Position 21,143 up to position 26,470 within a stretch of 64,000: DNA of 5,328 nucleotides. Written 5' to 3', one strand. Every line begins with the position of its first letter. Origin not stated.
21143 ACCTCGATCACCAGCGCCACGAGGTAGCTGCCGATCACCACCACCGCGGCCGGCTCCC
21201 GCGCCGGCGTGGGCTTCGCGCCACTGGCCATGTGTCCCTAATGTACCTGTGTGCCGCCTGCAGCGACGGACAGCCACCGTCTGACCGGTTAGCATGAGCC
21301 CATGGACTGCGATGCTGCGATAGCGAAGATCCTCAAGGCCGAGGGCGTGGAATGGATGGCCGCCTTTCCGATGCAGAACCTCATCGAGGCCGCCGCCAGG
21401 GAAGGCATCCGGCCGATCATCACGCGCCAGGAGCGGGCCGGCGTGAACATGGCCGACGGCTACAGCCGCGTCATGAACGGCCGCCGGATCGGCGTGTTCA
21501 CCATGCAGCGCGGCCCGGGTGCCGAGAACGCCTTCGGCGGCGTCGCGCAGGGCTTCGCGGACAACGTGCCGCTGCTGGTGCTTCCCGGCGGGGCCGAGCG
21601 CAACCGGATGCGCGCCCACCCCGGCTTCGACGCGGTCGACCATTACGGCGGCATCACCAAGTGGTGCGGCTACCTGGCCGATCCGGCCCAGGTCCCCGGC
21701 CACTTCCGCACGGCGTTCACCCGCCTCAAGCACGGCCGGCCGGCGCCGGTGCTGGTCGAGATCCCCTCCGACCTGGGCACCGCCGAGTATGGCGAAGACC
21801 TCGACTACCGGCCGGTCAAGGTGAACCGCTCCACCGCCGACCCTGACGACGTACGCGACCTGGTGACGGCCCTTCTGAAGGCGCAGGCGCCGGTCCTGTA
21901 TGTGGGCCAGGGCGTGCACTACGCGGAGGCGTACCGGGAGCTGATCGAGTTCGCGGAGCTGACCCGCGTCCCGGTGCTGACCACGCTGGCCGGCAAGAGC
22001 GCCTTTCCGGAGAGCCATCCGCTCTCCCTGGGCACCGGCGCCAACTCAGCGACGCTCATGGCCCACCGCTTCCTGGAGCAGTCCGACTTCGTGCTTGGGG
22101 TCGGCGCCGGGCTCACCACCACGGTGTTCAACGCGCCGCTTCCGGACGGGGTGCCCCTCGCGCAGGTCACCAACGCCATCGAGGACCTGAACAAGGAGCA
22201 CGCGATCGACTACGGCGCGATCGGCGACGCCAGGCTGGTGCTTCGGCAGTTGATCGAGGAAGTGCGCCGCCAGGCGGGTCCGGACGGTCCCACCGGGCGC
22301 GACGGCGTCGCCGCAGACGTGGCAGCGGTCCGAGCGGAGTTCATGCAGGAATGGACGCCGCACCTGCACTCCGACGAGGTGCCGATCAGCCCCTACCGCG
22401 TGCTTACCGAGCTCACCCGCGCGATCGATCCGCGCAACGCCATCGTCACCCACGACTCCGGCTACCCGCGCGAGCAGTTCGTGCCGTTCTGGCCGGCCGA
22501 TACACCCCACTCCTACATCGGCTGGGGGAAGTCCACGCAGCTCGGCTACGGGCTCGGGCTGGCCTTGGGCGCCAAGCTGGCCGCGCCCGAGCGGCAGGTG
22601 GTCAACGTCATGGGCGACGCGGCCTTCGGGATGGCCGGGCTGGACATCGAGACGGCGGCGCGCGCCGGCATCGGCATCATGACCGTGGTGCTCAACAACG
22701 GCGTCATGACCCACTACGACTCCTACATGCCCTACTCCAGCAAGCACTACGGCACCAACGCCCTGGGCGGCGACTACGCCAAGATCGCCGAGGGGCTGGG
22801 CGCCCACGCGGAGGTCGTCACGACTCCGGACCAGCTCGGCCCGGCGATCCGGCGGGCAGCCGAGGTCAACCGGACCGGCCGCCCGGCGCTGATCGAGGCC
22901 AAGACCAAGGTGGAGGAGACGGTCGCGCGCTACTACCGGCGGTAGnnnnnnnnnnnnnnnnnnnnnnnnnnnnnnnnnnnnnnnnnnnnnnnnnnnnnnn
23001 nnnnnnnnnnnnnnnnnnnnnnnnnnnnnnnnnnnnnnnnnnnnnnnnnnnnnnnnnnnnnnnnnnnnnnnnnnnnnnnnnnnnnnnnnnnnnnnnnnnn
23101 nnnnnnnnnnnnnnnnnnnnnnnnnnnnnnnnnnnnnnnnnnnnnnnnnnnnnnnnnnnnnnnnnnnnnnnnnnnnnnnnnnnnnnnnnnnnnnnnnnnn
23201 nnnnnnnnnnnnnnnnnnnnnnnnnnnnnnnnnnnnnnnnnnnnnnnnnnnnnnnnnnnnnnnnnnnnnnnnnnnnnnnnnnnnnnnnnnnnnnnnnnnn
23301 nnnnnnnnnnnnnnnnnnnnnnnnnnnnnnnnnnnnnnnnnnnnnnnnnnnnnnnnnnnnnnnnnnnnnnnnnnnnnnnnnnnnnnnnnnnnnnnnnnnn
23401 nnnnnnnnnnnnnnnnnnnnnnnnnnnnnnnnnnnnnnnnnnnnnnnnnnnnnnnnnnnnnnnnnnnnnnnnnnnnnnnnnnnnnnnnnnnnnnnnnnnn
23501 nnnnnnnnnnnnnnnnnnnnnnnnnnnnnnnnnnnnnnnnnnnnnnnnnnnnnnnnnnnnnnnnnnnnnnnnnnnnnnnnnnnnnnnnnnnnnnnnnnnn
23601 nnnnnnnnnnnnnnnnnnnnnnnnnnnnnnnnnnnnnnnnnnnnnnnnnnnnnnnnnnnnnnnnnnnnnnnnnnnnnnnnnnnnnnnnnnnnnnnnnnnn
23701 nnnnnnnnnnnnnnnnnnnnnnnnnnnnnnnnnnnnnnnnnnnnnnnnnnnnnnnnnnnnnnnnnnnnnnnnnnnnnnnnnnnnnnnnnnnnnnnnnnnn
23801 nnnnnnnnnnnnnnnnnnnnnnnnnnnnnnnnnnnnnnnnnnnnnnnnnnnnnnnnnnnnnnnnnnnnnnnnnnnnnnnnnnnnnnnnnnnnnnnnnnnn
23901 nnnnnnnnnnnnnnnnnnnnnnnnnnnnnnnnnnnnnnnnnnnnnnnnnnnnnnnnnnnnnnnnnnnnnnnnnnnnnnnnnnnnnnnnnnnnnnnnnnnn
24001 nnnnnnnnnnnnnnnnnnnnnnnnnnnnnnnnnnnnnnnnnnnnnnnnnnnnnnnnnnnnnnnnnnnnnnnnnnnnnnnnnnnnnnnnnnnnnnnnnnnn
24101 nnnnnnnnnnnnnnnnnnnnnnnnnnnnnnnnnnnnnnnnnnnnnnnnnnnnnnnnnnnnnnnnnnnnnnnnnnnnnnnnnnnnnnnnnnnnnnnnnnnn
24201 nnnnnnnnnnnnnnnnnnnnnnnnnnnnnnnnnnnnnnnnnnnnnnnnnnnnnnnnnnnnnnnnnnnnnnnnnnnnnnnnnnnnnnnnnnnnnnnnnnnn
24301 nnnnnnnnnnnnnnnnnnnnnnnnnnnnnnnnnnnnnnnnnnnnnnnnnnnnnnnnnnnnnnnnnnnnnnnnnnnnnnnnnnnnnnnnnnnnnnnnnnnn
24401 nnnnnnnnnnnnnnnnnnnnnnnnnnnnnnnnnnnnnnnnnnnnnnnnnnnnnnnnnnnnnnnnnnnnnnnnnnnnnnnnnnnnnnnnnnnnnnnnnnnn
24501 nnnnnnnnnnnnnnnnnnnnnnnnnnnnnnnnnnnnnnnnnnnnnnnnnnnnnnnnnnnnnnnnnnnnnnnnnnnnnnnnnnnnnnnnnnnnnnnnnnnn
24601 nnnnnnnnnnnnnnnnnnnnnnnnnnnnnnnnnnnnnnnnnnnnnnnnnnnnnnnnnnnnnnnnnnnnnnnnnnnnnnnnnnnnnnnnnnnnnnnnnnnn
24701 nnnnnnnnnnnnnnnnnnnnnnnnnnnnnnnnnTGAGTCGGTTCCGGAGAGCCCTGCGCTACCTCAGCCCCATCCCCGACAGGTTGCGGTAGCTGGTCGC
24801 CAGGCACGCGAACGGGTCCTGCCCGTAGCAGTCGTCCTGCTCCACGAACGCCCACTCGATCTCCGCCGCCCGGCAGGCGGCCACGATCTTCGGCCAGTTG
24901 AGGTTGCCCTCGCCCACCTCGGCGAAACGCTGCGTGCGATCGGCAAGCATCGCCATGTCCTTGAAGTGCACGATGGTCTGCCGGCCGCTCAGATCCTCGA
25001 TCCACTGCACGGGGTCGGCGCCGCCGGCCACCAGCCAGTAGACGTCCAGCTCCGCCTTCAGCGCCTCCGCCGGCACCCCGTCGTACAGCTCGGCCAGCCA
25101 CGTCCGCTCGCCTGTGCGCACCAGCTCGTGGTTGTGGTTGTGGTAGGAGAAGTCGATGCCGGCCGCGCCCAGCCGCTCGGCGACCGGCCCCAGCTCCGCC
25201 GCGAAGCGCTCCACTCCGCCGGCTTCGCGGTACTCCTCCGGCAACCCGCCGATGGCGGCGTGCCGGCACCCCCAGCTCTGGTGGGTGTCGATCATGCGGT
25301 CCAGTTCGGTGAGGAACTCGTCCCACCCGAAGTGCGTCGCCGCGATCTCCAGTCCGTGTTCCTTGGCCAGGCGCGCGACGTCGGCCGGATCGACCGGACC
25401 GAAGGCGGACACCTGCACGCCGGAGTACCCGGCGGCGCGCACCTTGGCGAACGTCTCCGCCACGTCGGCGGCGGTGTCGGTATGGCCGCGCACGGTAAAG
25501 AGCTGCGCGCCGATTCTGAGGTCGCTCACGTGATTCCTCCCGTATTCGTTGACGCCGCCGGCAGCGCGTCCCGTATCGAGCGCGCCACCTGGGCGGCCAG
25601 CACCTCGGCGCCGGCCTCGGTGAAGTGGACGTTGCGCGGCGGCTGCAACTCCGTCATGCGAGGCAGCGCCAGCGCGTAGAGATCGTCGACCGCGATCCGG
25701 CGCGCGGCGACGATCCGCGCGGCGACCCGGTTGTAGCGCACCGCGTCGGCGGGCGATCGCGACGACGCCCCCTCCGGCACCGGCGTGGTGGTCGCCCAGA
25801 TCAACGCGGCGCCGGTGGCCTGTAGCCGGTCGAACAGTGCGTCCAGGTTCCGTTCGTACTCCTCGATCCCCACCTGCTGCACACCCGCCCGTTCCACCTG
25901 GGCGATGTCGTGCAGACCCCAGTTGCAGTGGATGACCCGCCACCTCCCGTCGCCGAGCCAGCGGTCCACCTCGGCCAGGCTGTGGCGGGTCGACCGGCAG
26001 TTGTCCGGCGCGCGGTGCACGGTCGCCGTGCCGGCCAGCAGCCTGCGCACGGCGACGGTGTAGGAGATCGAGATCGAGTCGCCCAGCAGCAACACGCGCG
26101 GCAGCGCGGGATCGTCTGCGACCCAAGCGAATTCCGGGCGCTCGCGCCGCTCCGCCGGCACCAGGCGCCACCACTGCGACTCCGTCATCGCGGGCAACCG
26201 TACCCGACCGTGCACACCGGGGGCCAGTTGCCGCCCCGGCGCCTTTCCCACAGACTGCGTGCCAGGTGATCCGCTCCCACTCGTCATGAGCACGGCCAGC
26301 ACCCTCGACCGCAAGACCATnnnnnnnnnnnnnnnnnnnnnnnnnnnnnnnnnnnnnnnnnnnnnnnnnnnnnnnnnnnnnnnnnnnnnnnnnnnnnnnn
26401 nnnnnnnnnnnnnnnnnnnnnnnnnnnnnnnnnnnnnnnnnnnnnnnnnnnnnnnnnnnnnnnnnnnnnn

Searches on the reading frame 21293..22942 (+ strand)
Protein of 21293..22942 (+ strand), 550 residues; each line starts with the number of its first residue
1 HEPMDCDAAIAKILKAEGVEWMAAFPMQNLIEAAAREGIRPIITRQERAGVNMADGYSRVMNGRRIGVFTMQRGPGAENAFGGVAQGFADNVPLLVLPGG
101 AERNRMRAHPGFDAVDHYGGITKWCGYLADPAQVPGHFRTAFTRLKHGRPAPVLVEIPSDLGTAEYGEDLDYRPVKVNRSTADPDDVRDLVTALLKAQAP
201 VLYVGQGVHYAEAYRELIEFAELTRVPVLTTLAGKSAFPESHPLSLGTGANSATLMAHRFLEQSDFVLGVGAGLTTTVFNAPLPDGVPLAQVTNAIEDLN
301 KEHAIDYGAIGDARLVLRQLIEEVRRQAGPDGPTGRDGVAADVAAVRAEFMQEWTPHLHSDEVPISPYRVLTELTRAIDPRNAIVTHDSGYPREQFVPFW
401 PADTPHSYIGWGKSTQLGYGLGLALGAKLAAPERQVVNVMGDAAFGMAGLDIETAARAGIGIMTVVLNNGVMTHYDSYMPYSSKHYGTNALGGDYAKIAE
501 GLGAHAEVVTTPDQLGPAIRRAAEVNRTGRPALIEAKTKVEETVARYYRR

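Call 32: search_protein_families(library=pfam, proteins=[window:21293-22942:+], max_evalue=0.001)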
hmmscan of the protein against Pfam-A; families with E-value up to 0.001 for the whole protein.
window:21293-22942:+ (550 aa): 4 families
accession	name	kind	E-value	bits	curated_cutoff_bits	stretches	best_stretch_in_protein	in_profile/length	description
PF00205.28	TPP_enzyme_M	-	1.6e-29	102.8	30.4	1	188-320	2-137/137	Thiamine pyrophosphate enzyme, central domain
PF02775.26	TPP_enzyme_C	-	2.9e-28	99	21.9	1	397-535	10-150/151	Thiamine pyrophosphate enzyme, C-terminal TPP binding domain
PF02776.23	TPP_enzyme_N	-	7.1e-20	71.4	26.8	1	5-107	2-106/119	Thiamine pyrophosphate enzyme, N-terminal TPP binding domain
PF13292.11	DXP_synthase_N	-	0.00097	18.9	21.2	0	408-472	107-173/274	1-deoxy-D-xylulose-5-phosphate synthase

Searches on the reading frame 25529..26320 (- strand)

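Call 76: search_protein_families(library=pfam, proteins=[window:25529-26320:-], max_evalue=0.001)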
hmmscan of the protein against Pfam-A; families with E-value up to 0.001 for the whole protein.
window:25529-26320:- (264 aa): 3 families
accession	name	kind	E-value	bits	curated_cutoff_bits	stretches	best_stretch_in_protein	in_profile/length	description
PF13472.12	Lipase_GDSL_2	-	1.9e-06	28.9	32.9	1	106-239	39-177/178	GDSL-like Lipase/Acylhydrolase family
PF16822.11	ALGX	-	2.6e-05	24.4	26.5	1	149-254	22-134/268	SGNH hydrolase-like domain, acetyltransferase AlgX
PF04311.20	DUF459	-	0.00014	21.7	27.2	0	153-246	91-195/197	Protein of unknown function (DUF459)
